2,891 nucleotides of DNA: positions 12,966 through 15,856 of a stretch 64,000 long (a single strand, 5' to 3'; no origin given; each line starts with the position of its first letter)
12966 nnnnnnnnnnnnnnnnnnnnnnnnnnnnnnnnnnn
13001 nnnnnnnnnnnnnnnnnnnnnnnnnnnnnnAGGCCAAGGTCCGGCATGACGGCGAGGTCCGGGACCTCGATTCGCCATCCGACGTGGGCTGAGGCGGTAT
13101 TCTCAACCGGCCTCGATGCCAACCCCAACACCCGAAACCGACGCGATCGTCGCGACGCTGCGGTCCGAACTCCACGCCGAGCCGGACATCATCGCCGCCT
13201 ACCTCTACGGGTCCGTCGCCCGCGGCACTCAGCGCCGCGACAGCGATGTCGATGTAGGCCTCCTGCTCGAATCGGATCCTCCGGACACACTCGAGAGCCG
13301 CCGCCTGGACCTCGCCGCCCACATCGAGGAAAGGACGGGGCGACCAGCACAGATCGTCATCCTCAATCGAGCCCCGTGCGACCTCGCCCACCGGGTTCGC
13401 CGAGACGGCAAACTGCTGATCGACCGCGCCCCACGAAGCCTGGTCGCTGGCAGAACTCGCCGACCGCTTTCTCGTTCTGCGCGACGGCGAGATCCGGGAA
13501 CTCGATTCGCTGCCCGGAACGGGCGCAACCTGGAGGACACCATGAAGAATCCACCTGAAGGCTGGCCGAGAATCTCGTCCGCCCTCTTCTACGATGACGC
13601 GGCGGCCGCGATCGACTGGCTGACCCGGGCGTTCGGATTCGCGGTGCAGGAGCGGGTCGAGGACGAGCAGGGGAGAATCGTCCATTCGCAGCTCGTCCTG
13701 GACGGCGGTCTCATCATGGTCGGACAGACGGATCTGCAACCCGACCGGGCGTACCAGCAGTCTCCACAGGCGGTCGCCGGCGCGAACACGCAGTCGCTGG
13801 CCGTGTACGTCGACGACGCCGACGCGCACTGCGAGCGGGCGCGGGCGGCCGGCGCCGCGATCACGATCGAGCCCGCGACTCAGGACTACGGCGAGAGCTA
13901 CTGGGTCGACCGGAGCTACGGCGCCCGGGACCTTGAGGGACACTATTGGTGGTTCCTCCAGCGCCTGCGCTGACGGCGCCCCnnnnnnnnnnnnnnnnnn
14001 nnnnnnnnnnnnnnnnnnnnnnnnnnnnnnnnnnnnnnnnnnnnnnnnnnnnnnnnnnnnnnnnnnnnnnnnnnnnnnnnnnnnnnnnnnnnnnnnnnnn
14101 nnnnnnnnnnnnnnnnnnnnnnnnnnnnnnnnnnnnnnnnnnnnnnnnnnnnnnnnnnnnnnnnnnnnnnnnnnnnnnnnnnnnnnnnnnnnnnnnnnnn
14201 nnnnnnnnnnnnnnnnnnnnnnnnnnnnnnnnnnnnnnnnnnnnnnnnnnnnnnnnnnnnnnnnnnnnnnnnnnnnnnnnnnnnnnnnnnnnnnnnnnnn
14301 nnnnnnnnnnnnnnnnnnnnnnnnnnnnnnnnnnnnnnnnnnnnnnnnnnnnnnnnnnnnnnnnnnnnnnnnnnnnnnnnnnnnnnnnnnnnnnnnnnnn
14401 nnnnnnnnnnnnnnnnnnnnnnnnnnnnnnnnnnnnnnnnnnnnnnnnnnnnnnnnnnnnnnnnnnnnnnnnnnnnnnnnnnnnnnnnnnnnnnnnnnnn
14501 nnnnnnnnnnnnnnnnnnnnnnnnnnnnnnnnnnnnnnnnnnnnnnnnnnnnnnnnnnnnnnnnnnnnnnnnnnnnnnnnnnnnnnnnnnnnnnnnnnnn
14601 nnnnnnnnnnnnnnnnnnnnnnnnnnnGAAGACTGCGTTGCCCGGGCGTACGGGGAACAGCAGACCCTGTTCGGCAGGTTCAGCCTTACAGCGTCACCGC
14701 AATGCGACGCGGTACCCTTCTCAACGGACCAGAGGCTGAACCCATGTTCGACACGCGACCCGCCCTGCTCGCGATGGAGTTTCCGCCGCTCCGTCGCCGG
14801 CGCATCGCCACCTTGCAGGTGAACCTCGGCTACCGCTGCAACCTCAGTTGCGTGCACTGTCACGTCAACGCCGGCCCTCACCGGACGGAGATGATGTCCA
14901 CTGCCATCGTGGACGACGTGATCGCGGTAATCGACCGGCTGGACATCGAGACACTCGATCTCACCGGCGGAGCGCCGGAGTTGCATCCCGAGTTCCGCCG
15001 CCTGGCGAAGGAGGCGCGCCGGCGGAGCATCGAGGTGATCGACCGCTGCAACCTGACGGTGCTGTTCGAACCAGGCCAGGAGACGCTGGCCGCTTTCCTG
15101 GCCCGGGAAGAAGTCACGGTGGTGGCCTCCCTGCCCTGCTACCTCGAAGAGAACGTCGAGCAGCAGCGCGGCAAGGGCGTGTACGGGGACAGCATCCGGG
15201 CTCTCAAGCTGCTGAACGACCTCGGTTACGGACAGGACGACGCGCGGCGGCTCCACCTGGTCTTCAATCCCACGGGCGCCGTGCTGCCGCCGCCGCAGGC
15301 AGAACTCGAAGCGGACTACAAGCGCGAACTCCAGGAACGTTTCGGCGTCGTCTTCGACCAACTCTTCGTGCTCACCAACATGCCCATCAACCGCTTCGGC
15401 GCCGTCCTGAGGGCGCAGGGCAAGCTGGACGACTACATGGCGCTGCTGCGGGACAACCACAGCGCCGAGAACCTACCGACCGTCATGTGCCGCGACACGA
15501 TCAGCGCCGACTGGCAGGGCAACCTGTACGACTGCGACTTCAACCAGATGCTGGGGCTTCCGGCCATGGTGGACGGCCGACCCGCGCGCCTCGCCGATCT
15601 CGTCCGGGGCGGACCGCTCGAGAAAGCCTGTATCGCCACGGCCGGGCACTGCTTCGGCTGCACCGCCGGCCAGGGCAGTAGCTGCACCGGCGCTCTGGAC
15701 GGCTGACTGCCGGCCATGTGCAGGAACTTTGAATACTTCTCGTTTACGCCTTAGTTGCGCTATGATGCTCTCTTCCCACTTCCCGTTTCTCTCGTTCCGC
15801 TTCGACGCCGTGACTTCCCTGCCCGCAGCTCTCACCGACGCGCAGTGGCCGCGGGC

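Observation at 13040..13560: MNT gene bracketed by 28-nt direct repeats that encode an ABC-ATPase C-terminal motif; its ORF has no stop and runs into the VOC gene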

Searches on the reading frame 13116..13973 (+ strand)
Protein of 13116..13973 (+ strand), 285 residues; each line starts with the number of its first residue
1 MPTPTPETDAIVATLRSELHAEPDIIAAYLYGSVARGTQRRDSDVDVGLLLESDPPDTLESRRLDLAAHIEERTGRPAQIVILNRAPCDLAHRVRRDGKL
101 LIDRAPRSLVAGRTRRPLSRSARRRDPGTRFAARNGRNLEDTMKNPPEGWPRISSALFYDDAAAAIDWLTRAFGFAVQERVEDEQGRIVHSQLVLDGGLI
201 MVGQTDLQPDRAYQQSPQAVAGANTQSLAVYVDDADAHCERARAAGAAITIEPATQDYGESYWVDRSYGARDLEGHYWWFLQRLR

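Call 9: search_protein_families(library=pfam, proteins=[window:13116-13973:+], max_evalue=0.1)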
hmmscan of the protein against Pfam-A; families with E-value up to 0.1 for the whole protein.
window:13116-13973:+ (285 aa): 8 families
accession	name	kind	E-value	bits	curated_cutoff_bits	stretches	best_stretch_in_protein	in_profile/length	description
PF18765.7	Polbeta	-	3.4e-17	62.8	26.9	1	16-105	4-91/93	Polymerase beta, Nucleotidyltransferase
PF00903.31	Glyoxalase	-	8.4e-13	49.2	20.6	1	156-280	6-121/121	Glyoxalase/Bleomycin resistance protein/Dioxygenase superfamily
PF01909.29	NTP_transf_2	-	7.5e-09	36.3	21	1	17-90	6-81/93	Nucleotidyltransferase domain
PF13669.12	Glyoxalase_4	-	7.5e-06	26.6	27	1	160-253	8-97/109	Glyoxalase/Bleomycin resistance protein/Dioxygenase superfamily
PF13468.12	Glyoxalase_3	-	0.034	14.7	25.1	1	158-257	7-109/176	Glyoxalase-like domain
PF22600.2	MTPAP-like_central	-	0.047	14.2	27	1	26-56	40-70/139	Poly(A) RNA polymerase, mitochondrial-like, central palm domain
PF17550.7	PsaF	-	0.055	13.4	25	1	157-230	32-106/162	Family of unknown function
PF18029.7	Glyoxalase_6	-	0.075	14.1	23.6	0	160-256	7-90/106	Glyoxalase-like domain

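Call 19: find_encoding_contigs(protein=window:13116-13970:+, flank=3000, max_places=4)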
Protein window:13116-13970:+ (285 aa): no gene with exactly this product is on record in the collection.

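Call 50: search_protein_families(library=ncbifam, proteins=[window:13116-13970:+], max_evalue=0.01)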
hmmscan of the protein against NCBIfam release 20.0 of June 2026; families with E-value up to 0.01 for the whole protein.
window:13116-13970:+ (285 aa): 3 families
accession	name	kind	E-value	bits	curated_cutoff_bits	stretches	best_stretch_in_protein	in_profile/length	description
NF047752.1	MntA_antitoxin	equivalog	1.2e-19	70.2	60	1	20-107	2-86/106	type VII toxin-antitoxin system MntA family adenylyltransferase antitoxin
NF012212.1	ANT_9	subfamily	8.9e-05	21.9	340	1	21-64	17-60/249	aminoglycoside nucleotidyltransferase ANT(9)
NF051895.1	anti_phage_HalB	equivalog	0.00021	20.9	190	1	29-57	3-31/211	anti-phage Hailong system nucleotidyltransferase HalB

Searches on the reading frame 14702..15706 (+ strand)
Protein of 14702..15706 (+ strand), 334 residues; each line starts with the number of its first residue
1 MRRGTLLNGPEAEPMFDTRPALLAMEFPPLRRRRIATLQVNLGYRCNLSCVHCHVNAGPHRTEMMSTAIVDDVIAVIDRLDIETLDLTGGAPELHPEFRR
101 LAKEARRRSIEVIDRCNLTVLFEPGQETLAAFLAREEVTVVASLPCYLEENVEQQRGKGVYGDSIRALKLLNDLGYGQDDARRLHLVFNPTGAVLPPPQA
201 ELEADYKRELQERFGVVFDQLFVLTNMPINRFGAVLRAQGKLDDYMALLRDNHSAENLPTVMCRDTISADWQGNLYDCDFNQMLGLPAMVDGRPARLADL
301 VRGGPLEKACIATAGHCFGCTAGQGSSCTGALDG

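Call 9: search_protein_families(library=pfam, proteins=[window:14702-15706:+], max_evalue=0.1)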
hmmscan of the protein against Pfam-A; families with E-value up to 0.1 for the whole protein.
window:14702-15706:+ (334 aa): 3 families
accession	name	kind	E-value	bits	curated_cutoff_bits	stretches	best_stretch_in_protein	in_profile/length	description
PF12345.13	DUF3641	-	2.3e-52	177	24.9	1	195-331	1-134/134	Protein of unknown function (DUF3641)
PF04055.27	Radical_SAM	-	7.5e-11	42.9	29.5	1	40-176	1-141/166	Radical SAM superfamily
PF13353.11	Fer4_12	-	0.042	14.6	22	1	46-110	15-82/137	4Fe-4S single cluster domain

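Call 48: search_protein_families(library=ncbifam, proteins=[window:14702-15703:+], max_evalue=0.001)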
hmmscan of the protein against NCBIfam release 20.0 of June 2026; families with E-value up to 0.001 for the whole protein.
window:14702-15703:+ (334 aa): 27 families (the best 25 are shown)
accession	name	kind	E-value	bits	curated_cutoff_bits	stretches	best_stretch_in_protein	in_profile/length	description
TIGR04167.1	rSAM_SeCys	equivalog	3.5e-132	440.2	300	1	30-332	2-303/303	arsenosugar biosynthesis radical SAM (seleno)protein ArsS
TIGR03962.1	mycofact_rSAM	equivalog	4.2e-14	52.5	265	1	38-175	14-148/339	mycofactocin radical SAM maturase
TIGR02668.1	moaA_archaeal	equivalog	7.7e-11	41.5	325.25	1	33-131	7-107/303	GTP 3',8-cyclase MoaA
TIGR04317.1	W_rSAM_matur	equivalog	3.8e-10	39.4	380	1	37-172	5-137/349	tungsten cofactor oxidoreductase radical SAM maturase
NF001199.0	PRK00164.2-1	equivalog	1.2e-09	37.7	231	1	32-133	8-111/308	GTP 3',8-cyclase MoaA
TIGR02666.1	moaA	equivalog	2.7e-09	36.5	284.05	1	33-114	7-92/336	GTP 3',8-cyclase MoaA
NF050035.1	rSAM_WgK_link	exception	8e-09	34.9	650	1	38-172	11-144/367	radical SAM/SPASM peptide maturase WgkB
NF049973.1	radical_Rv1681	equivalog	1.5e-08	34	380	1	43-176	79-211/326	Rv1681 family radical SAM protein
TIGR04051.1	rSAM_NirJ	equivalog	4e-08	32.6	515.45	1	41-173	7-137/354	heme d1 biosynthesis radical SAM protein NirJ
TIGR04082.1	rSAM_for_selen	equivalog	4.6e-08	32.2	350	1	32-175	195-335/516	thio(seleno)oxazole modification radical SAM maturase SbtM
NF045574.1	sacti_mat_StsB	exception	5e-08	32.2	625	1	45-175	105-232/466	StsB family radical SAM/SPASM domain sactipeptide maturase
TIGR04103.1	rSAM_nif11_3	equivalog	7e-08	31.5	725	1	34-175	3-141/412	nif11-class peptide radical SAM maturase 3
TIGR04546.1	rSAM_ahbC_deAc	equivalog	4e-07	29.2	650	1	40-122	43-126/390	12,18-didecarboxysiroheme deacetylase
TIGR04078.1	rSAM_yydG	equivalog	1.6e-06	27.9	300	1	37-92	2-58/309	YydG family radical SAM peptide epimerase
NF012164.0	AlbA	equivalog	1.6e-06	26.8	850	1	40-175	117-251/442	subtilosin maturase AlbA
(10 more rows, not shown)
